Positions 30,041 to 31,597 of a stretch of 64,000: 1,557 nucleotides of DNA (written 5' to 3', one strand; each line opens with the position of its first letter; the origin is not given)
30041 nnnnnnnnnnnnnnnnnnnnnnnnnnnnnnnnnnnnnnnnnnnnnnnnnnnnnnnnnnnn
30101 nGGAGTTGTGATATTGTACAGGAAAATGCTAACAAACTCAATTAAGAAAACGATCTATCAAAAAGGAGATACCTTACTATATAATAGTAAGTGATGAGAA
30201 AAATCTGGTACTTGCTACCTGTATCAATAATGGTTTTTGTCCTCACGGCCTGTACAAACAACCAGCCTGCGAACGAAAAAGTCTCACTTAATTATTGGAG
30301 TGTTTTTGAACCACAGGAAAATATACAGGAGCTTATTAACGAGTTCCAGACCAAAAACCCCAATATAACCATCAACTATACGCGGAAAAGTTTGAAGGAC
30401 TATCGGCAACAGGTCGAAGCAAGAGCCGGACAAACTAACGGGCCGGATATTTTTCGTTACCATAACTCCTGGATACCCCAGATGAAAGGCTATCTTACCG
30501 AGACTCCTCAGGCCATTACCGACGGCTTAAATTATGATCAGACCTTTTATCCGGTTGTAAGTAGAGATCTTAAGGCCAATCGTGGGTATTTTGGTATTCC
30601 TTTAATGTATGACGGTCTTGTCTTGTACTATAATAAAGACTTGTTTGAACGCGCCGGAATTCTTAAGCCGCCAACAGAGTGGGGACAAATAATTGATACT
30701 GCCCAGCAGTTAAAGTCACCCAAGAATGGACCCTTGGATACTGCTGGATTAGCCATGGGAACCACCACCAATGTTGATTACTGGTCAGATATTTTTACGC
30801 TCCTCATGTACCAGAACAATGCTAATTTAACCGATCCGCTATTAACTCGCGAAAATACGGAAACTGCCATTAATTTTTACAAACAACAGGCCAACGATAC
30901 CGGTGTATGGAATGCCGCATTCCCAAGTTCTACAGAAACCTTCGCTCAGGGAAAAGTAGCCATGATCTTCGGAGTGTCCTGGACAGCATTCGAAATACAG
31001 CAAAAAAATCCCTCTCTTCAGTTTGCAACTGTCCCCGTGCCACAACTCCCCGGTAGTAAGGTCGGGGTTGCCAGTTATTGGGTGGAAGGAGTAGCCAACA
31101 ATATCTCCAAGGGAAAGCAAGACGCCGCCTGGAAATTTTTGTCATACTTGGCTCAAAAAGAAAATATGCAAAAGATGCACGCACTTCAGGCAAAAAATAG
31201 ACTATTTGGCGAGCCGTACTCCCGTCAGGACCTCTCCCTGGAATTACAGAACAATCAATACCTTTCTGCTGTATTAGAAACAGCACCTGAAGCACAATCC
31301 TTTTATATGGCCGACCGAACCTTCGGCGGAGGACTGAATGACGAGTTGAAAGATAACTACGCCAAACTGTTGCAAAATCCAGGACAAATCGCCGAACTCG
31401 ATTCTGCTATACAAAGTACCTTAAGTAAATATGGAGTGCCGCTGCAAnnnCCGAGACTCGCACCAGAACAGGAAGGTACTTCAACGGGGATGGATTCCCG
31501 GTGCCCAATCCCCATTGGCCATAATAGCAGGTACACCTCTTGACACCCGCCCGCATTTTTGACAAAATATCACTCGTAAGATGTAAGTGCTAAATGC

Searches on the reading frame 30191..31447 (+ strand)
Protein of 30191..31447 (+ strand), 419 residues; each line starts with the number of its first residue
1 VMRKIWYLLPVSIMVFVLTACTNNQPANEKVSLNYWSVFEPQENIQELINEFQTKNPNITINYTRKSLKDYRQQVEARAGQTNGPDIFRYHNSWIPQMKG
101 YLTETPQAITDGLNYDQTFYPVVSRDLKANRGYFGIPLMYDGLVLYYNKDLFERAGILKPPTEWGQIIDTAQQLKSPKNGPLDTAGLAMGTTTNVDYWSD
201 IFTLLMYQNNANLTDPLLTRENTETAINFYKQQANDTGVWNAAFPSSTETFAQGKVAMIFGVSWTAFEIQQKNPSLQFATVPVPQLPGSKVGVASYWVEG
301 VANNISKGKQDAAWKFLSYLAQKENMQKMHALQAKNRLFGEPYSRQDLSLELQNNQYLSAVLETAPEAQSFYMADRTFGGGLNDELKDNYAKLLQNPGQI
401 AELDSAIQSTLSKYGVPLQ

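Call 107: search_protein_families(library=pfam, proteins=[window:30191-31447:+], max_evalue=0.00001)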
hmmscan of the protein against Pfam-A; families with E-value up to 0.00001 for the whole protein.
window:30191-31447:+ (419 aa): 2 families
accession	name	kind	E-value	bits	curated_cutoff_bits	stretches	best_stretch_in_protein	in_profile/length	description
PF01547.30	SBP_bac_1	-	1.5e-31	111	26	1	43-326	6-306/307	Bacterial extracellular solute-binding protein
PF13416.11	SBP_bac_8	-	4.9e-30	105.7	27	1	47-332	1-255/279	Bacterial extracellular solute-binding protein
